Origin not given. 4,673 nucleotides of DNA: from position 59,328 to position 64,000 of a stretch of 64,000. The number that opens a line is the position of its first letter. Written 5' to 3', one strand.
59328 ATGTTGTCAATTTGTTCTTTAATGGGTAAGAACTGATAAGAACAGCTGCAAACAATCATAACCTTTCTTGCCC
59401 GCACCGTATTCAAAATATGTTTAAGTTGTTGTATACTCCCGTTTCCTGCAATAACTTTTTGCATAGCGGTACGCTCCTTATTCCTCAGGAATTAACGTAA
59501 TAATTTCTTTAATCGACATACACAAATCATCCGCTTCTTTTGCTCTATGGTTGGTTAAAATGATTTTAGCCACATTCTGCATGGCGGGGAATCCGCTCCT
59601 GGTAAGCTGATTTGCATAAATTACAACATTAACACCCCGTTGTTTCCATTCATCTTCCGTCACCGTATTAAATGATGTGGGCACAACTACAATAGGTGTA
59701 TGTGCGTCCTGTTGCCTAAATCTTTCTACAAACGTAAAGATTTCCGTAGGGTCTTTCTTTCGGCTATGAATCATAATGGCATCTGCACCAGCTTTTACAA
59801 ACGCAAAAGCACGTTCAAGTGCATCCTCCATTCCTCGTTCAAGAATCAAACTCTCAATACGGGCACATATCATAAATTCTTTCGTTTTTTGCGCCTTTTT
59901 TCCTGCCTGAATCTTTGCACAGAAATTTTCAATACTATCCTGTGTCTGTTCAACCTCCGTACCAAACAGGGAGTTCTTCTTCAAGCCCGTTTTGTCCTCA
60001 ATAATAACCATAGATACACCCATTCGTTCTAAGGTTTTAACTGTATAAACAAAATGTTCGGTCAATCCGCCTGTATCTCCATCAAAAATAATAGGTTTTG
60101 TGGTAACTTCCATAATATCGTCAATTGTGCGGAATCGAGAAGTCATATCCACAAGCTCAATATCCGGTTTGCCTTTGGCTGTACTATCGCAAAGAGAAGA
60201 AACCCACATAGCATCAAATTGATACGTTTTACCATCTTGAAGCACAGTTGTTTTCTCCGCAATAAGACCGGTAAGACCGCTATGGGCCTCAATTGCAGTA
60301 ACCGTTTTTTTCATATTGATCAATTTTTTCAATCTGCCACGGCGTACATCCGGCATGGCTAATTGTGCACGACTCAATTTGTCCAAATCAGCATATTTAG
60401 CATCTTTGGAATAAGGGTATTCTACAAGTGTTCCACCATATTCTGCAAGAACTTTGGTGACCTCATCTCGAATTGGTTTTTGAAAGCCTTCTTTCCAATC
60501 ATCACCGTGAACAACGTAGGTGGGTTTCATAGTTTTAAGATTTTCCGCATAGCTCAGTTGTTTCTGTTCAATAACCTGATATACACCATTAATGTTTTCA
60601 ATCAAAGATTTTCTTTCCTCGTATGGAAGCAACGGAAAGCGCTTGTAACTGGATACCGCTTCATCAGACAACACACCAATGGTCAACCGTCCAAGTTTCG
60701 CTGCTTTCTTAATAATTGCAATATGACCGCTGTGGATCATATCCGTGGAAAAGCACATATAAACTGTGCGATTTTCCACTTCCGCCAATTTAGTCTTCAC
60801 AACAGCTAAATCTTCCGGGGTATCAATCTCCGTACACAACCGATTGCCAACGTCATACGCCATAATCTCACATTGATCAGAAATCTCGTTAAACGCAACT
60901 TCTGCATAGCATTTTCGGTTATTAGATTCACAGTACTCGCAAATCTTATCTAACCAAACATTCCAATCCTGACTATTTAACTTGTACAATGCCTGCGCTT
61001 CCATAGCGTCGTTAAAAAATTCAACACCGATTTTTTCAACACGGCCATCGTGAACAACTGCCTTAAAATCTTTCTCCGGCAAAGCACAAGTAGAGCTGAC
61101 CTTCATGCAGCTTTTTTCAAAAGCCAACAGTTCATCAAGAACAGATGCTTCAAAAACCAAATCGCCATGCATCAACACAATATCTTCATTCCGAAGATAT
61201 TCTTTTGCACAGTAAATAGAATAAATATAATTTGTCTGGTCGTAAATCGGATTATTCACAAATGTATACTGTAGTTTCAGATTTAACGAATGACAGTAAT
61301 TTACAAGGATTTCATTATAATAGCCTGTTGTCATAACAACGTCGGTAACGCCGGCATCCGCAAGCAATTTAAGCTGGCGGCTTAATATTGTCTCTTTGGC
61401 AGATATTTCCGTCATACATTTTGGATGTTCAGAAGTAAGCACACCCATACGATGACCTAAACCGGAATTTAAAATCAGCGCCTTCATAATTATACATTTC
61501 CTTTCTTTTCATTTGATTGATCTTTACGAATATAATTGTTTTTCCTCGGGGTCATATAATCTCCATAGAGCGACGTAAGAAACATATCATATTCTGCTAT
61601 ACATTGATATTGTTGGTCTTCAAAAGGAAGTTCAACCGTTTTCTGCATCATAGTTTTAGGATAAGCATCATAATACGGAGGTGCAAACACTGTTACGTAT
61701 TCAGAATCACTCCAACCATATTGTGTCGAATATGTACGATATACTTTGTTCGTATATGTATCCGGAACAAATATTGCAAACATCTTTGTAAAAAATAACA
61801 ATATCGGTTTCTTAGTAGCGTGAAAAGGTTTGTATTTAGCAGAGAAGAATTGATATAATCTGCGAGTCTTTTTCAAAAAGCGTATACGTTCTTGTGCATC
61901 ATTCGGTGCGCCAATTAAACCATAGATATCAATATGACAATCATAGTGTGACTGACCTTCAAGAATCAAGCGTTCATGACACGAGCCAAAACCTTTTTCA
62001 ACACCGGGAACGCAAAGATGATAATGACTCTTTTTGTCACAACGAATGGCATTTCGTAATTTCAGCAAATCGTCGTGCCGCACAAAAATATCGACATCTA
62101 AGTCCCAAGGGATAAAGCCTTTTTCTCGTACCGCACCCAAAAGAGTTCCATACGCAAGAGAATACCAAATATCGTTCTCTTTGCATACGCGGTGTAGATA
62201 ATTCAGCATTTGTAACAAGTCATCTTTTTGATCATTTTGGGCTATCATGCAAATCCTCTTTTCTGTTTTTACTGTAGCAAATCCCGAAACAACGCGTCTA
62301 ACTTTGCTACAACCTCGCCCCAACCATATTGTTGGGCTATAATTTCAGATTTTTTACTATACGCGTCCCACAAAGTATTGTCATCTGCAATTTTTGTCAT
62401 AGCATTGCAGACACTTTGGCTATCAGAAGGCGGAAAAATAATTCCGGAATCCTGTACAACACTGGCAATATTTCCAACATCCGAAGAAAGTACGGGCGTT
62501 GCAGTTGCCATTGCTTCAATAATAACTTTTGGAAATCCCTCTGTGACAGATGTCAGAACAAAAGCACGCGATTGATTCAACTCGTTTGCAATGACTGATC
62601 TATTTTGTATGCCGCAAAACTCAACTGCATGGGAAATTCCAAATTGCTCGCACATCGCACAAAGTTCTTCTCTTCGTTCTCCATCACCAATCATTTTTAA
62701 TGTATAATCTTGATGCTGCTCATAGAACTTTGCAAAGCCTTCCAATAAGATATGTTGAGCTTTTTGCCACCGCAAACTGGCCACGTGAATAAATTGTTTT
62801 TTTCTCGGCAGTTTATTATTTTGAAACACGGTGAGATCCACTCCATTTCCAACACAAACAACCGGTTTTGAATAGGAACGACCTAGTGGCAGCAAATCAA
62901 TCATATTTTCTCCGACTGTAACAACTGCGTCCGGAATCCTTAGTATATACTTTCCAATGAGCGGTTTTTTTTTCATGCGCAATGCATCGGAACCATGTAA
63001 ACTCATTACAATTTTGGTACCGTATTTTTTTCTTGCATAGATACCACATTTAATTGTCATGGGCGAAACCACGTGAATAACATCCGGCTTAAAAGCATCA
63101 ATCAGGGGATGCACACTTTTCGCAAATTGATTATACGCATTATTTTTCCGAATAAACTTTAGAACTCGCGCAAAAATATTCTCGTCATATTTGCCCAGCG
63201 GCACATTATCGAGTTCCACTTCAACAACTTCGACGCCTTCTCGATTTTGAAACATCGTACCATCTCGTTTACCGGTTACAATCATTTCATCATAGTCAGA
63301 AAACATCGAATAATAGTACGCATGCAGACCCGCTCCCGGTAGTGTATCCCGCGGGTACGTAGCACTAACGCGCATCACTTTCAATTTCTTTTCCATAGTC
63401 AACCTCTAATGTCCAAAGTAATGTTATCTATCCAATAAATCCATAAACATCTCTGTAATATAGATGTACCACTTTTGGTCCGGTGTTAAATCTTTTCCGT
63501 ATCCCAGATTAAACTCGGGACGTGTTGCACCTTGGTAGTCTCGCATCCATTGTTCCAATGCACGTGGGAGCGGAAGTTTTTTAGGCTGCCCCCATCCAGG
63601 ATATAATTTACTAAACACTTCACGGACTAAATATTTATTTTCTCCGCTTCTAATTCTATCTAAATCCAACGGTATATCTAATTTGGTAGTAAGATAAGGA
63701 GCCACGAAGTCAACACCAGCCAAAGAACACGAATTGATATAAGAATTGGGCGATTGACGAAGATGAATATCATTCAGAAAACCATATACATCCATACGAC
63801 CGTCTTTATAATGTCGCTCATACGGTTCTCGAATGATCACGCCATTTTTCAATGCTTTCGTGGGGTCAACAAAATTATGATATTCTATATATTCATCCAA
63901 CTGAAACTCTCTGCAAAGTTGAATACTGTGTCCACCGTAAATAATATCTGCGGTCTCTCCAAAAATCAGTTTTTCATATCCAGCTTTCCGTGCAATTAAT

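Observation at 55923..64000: AT-rich island encoding phosphonate biosynthesis coupled to a LicD/GT4 glycan-decoration module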

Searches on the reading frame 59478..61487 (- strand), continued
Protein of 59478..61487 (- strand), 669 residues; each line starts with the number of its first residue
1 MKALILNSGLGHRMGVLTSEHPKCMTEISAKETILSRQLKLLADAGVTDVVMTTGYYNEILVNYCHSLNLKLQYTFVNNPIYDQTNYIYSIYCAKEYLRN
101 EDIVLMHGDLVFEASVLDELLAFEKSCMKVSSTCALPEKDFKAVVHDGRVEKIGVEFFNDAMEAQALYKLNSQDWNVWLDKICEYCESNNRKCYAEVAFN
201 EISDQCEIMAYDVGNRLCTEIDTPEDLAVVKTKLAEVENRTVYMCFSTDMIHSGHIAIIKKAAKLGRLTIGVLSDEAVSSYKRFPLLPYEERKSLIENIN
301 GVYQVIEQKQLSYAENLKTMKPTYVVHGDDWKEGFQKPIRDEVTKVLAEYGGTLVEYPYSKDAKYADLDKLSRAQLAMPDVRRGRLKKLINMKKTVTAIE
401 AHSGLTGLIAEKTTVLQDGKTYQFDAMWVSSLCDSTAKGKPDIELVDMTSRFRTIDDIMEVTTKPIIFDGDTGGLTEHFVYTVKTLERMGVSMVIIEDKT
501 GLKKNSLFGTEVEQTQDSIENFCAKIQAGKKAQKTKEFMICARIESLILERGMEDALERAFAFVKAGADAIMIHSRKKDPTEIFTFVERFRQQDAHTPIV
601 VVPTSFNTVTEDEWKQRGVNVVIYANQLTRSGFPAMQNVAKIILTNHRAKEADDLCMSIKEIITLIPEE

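Call 61: list_cluster_members(proteins=[window:59478-61487:-, window:51308-53401:-])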
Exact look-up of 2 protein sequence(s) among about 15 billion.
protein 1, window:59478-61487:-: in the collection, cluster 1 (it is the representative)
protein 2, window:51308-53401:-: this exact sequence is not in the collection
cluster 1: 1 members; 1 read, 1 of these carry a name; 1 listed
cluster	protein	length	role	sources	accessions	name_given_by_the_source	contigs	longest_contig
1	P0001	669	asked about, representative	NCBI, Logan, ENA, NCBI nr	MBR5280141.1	MAG: phosphoenolpyruvate mutase [Clostridia bacterium] | phosphoenolpyruvate mutase [Clostridia bacterium]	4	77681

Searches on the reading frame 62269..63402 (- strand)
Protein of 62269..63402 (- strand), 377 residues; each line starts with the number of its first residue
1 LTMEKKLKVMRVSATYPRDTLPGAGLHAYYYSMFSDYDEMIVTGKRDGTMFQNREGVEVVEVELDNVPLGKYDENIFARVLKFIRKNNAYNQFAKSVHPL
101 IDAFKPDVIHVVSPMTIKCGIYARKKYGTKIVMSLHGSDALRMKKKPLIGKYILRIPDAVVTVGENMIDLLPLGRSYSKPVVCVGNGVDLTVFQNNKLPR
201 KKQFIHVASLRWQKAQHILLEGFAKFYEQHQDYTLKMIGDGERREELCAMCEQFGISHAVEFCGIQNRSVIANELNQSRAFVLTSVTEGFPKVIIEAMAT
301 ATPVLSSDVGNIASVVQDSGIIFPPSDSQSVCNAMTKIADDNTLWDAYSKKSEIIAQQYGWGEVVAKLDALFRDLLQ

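Call 6: search_protein_families(library=pfam, proteins=[window:62269-63402:-], max_evalue=0.01)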
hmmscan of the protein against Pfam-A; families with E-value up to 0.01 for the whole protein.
window:62269-63402:- (377 aa): 6 families
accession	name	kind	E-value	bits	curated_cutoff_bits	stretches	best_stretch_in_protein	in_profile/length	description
PF00534.26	Glycos_transf_1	-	1.4e-30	106.5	26.4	1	193-350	7-167/172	Glycosyl transferases group 1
PF13692.12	Glyco_trans_1_4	-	2.8e-26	92.9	27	1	202-341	2-142/142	Glycosyl transferases group 1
PF13439.12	Glyco_transf_4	-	7.1e-12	46.1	28.5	1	76-191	43-169/170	Glycosyltransferase Family 4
PF13477.12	Glyco_trans_4_2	-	3.8e-07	30.8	23.4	1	79-154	46-125/139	Glycosyl transferase 4-like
PF20706.3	GT4-conflict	-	5e-06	26.2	26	1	203-339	199-340/385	Family 4 Glycosyltransferase in conflict systems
PF13579.12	Glyco_trans_4_4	-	5.4e-06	27.3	29.7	1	52-186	35-157/158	Glycosyl transferase 4-like domain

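Call 7: search_protein_families(library=ncbifam, proteins=[window:62269-63402:-], max_evalue=0.01)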
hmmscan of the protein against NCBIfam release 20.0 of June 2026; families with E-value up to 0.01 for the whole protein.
window:62269-63402:- (377 aa): 36 families (the best 25 are shown)
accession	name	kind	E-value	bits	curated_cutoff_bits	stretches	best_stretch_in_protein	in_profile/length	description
TIGR03088.1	stp2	hypoth_equivalog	1.1e-28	100.4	409.05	1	99-376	75-374/374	TIGR03088 family PEP-CTERM/XrtA system glycosyltransferase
TIGR03999.1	thiol_BshA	equivalog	8.6e-23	80.8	273.7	1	119-376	99-374/375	N-acetyl-alpha-D-glucosaminyl L-malate synthase BshA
NF041876.1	EPS_EpsE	equivalog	1.5e-20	73.8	400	1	175-352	182-372/389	exopolysaccharide biosynthesis GT4 family glycosyltransferase EpsE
NF007396.0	PRK09922.1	equivalog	3.3e-20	72.3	385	1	79-346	64-331/361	lipopolysaccharide 1,6-galactosyltransferase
TIGR04063.1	stp3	hypoth_equivalog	3.2e-16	59.2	442.05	1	83-376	70-396/397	TIGR04063 family PEP-CTERM/XrtA system glycosyltransferase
NF047684.1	TeichurnBiosyTuaC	equivalog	1.4e-15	57.2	550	1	194-374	211-388/391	teichuronic acid biosynthesis protein TuaC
NF038229.1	Glyco4_Geo_Pelo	equivalog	2.4e-15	56.4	400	1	95-376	45-337/338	GPMC system family 4 glycosyltransferase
NF050063.1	ProtGlycPglJ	equivalog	2.8e-15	56.4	500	1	194-361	186-352/363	N-acetylgalactosamine-N,N'-diacetylbacillosaminyl-diphospho-undecaprenol 4-alpha-N-acetylgalactosaminyltransferase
TIGR03449.1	mycothiol_MshA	equivalog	3e-15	56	462.5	1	201-376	219-404/406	D-inositol-3-phosphate glycosyltransferase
NF038298.1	EPS_HpsO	equivalog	3.3e-15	55.8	575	1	81-351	65-362/388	hormogonium polysaccharide biosynthesis glycosyltransferase HpsO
NF041010.1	glycosy_Agl16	equivalog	1.6e-14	53.5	575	1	125-375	101-351/352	glycosylation protein Agl16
NF038255.1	exopoly_VpsD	equivalog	2e-14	53.3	300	1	97-376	93-380/381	VpsD family glycosyltransferase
TIGR04047.1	MSMEG_0565_glyc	hypoth_equivalog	5.7e-14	52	259.85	1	157-366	139-365/373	MSMEG_0565 family glycosyltransferase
TIGR04348.1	TIGR04348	equivalog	2.1e-13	50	300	1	122-357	61-293/310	selenoneine biosynthesis selenosugar synthase SenB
NF047880.1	glyco_SdgA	exception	2.1e-13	49.7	800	1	193-370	307-485/488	serine-aspartate repeat adhesin O-glycosyltransferase SdgA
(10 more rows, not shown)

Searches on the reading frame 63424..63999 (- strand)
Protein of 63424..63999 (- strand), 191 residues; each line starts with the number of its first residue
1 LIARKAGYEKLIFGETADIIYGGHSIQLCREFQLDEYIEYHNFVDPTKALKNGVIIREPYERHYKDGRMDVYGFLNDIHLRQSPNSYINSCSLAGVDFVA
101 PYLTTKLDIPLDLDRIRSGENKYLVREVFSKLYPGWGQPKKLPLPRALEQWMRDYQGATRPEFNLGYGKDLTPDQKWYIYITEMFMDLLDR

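Call 6: search_protein_families(library=pfam, proteins=[window:63424-63999:-], max_evalue=0.01)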
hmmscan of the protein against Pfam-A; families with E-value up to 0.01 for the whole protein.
window:63424-63999:- (191 aa): 0 families

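Call 7: search_protein_families(library=ncbifam, proteins=[window:63424-63999:-], max_evalue=0.01)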
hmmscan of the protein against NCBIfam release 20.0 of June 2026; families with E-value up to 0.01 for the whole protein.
window:63424-63999:- (191 aa): 0 families
